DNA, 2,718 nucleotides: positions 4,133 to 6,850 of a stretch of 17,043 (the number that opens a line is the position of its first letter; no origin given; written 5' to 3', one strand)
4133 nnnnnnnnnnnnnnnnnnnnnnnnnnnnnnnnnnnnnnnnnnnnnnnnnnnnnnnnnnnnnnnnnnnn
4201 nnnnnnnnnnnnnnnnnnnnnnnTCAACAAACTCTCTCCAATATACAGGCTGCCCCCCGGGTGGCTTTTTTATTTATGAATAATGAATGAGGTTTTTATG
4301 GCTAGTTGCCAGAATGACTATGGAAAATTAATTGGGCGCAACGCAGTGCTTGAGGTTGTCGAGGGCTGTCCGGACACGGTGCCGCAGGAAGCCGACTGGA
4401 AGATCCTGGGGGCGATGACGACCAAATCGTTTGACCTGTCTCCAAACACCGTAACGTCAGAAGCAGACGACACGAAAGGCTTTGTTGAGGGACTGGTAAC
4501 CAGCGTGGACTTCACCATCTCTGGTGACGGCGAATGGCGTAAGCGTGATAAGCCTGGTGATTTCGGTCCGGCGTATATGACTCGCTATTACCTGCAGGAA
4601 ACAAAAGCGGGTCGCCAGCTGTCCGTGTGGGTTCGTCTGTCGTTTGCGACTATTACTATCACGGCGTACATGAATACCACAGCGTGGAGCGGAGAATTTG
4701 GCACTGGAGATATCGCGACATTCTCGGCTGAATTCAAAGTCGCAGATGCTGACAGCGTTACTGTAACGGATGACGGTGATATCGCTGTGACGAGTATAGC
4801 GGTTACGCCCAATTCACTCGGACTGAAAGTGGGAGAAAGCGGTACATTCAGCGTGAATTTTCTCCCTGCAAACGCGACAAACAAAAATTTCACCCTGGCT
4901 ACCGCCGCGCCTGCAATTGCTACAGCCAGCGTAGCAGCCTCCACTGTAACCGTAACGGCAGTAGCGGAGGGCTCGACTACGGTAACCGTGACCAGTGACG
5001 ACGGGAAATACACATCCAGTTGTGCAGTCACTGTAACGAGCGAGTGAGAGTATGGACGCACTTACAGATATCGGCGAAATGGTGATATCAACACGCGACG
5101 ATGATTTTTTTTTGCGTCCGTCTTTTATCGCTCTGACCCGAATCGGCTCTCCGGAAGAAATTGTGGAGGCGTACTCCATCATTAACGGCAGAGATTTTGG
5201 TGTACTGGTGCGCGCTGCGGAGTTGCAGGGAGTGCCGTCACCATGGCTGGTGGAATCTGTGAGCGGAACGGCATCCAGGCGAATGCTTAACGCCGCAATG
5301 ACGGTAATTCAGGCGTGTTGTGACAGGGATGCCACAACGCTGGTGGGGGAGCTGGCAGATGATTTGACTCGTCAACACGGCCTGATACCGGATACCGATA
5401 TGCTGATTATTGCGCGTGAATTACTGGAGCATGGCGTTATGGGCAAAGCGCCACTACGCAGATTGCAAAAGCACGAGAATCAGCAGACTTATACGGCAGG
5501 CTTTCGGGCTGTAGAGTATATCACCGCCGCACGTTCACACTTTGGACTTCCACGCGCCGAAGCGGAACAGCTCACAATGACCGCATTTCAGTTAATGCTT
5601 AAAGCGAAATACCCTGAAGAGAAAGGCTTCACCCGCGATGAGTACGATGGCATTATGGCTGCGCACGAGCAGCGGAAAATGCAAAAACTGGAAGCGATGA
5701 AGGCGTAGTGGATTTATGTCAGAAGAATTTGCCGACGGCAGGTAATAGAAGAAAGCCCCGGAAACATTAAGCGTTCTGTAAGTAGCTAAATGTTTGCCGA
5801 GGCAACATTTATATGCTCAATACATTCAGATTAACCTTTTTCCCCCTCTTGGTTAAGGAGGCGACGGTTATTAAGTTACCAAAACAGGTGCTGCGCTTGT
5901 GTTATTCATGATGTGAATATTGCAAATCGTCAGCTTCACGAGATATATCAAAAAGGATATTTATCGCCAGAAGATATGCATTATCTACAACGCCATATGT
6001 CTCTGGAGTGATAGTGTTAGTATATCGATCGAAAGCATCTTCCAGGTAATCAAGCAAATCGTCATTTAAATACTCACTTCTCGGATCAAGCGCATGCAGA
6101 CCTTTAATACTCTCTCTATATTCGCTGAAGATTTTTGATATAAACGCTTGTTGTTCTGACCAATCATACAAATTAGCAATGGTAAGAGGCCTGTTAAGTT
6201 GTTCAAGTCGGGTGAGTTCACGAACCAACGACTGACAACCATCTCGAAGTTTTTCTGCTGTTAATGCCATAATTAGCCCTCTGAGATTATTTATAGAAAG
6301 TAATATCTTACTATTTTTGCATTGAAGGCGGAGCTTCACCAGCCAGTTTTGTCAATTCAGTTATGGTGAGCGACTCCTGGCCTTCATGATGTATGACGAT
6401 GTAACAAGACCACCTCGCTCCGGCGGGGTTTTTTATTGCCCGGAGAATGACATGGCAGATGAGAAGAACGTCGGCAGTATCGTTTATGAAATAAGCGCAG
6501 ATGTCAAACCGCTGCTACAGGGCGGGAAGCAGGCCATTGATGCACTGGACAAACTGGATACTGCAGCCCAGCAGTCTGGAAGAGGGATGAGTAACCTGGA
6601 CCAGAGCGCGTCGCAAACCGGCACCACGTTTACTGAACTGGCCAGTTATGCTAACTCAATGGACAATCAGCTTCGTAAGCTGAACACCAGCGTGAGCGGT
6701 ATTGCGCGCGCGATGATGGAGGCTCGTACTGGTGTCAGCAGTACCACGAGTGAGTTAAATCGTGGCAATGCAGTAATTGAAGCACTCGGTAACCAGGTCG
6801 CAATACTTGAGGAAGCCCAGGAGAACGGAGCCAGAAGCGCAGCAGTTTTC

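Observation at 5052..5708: Tail assembly chaperone without the expected frameshift partner, carrying a T9 tract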

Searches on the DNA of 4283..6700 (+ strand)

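Call 6: search_dna_similar(query=window:4283-6500:+, collection=phages, mode=near, max_rows=30)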
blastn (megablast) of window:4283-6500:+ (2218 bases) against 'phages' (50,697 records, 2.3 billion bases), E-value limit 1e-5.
Records with a match: 11; places in all: 11; records where one place covers at least 80% of the query: 0.
Best place of each record, by identity: >=99% 1; 90-95% 6; 80-90% 2; 60-80% 2.
By first word of the organism name: Klebsiella 4; Enterobacteria 4; Erwinia 2; Pseudomonas 1.
By host as written in the record: Erwinia persicina 2; Escherichia coli 2; Klebsiella pneumoniae ST13-OXA48 1; Stutzerimonas stutzeri 1; Klebsiella pneumoniae ST405-OXA48 1; Klebsiella pneumoniae ST101-KPC2 1; - 1; Salmonella typhimurium 1; and 1 more.
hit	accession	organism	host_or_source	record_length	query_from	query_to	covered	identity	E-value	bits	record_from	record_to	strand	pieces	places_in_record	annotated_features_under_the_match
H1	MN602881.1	Erwinia phage Midgardsormr38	Erwinia persicina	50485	1276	1365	4%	78.9%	1e-6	62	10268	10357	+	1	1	hypothetical protein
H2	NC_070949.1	Erwinia phage Midgardsormr38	Erwinia persicina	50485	1276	1365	4%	78.9%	1e-6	62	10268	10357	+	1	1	hypothetical protein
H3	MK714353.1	Klebsiella phage ST13-OXA48phi12.5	Klebsiella pneumoniae ST13-OXA48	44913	2119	2174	3%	87.9%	8e-8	66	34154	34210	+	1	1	tail protein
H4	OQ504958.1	Pseudomonas phage PG1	Stutzerimonas stutzeri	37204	2120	2174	2%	87.5%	3e-7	64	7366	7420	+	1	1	DNA circularization N-terminal domain-containing protein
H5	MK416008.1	Klebsiella phage ST405-OXA48phi1.3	Klebsiella pneumoniae ST405-OXA48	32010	2130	2177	2%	90.0%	3e-7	64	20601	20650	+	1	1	tail tape measure protein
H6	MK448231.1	Klebsiella phage ST101-KPC2phi6.1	Klebsiella pneumoniae ST101-KPC2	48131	2119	2165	2%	91.8%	2e-8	68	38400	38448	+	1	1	none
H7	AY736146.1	Enterobacteria phage ES18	-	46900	2130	2174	2%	93.6%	6e-9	69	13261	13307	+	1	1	20: terminator | 21: gp21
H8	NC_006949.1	Enterobacteria phage ES18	Salmonella typhimurium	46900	2130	2174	2%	93.6%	6e-9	69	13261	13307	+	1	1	20: terminator | 21: tail length tape measure protein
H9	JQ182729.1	Enterobacteria phage mEp390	Escherichia coli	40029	2124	2165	2%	92.9%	1e-6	62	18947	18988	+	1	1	terminator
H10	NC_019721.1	Enterobacteria phage mEp390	Escherichia coli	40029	2124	2165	2%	92.9%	1e-6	62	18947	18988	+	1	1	terminator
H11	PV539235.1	Klebsiella phage vB_Kpn_RAH1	Klebsiella pneumoniae KP26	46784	2130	2164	2%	100.0%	8e-8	66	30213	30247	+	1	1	none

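Call 7: search_dna_similar(query=window:4283-6500:+, collection=ecoli_genomes, mode=near, max_rows=30)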
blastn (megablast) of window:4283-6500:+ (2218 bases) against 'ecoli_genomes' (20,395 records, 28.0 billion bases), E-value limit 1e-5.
Records with a match: 4; places in all: 4; records where one place covers at least 80% of the query: 0.
Genomes with a match: 4 of 5426; with a place that covers at least 80% of the query: 0. Places per genome that has any: lowest 1, median 1, highest 1. On chromosomes: 4 places; on plasmids: 0.
Best place of each record, by identity: >=99% 4.
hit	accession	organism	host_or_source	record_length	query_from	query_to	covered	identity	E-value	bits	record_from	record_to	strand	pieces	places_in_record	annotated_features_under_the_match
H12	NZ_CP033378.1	Escherichia coli strain L73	goose anus swab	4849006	2131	2166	2%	100.0%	3e-7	68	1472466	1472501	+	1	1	none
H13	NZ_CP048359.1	Escherichia coli strain 53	environment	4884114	2130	2164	2%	100.0%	1e-6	66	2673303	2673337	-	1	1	none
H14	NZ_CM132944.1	Escherichia coli strain 205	Homo sapiens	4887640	2130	2164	2%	100.0%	1e-6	66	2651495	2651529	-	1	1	none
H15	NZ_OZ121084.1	Escherichia coli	Homo sapiens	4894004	2130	2164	2%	100.0%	1e-6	66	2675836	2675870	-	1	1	none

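Call 9: get_annotated_region(hit=H8, flank=4000)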
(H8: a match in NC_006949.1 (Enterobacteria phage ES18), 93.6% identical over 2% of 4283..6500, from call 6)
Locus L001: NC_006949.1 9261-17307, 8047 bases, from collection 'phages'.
description: Enterobacteria phage ES18, complete genome.
organism: Enterobacteria phage ES18 (NCBI taxid 101570)
taxonomy: Viruses; Duplodnaviria; Heunggongvirae; Uroviricota; Caudoviricetes
host: Salmonella typhimurium; source: -; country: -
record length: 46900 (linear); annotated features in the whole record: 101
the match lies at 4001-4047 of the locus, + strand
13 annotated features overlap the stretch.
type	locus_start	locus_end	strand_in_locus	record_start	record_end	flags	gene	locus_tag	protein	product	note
CDS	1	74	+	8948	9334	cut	15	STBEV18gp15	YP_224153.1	gp15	function unknown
CDS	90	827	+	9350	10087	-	16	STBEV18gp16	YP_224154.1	major tail protein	putative tail shaft protein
regulatory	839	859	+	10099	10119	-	16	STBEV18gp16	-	terminator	putative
CDS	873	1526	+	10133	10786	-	17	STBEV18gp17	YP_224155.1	DUF6246 family protein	function unknown; possible +1 frameshift at 3' end of gene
CDS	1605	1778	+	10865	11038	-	18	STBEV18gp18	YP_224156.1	gp18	possible moron; function unknown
CDS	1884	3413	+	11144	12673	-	19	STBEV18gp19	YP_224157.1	DUF4041 domain-containing protein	possible moron; function unknown; similar to phage EJ-1 ORF3 and phiP27 L22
regulatory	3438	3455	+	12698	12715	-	19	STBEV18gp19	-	terminator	putative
CDS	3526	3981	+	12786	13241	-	20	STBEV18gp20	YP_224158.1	gp20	possible moron; function unknown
regulatory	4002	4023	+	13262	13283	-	20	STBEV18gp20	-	terminator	putative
CDS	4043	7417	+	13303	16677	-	21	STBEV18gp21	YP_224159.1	tail length tape measure protein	putative tape measure protein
regulatory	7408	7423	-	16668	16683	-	22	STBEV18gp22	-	terminator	putative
CDS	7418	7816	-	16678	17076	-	22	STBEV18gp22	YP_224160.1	gp22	possible moron; function unknown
CDS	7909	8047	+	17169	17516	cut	23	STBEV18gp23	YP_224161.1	minor tail protein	putative tail tip protein; similar to lambda gpM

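Call 67: search_rna_families(source=window, threshold=evalue, start=4900, end=6700, max_evalue=1)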
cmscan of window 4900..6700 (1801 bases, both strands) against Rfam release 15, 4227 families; matches with E-value up to 1: 2.
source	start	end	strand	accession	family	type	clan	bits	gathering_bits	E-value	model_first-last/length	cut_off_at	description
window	5701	5875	+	RF01794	sok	Gene; antitoxin;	-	17.9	59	0.32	1-157/157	no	sok antitoxin (CssrC)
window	6359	6428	+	RF01149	sR10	Gene; snRNA; snoRNA; CD-box;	-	16.3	45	0.36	1-54/54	no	Small nucleolar RNA sR10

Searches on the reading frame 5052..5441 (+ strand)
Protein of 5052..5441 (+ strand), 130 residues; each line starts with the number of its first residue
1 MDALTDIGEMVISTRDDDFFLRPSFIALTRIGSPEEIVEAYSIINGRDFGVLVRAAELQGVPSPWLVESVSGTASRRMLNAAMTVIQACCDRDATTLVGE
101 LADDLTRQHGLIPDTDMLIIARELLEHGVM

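Call 38: search_protein_families(library=pfam, proteins=[window:5052-5441:+], max_evalue=10)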
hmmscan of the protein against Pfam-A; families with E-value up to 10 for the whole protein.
window:5052-5441:+ (130 aa): 1 family
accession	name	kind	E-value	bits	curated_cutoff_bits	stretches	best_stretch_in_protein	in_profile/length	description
PF19759.4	DUF6246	-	1.7e-25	90.3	27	1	21-130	1-116/185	Family of unknown function (DUF6246)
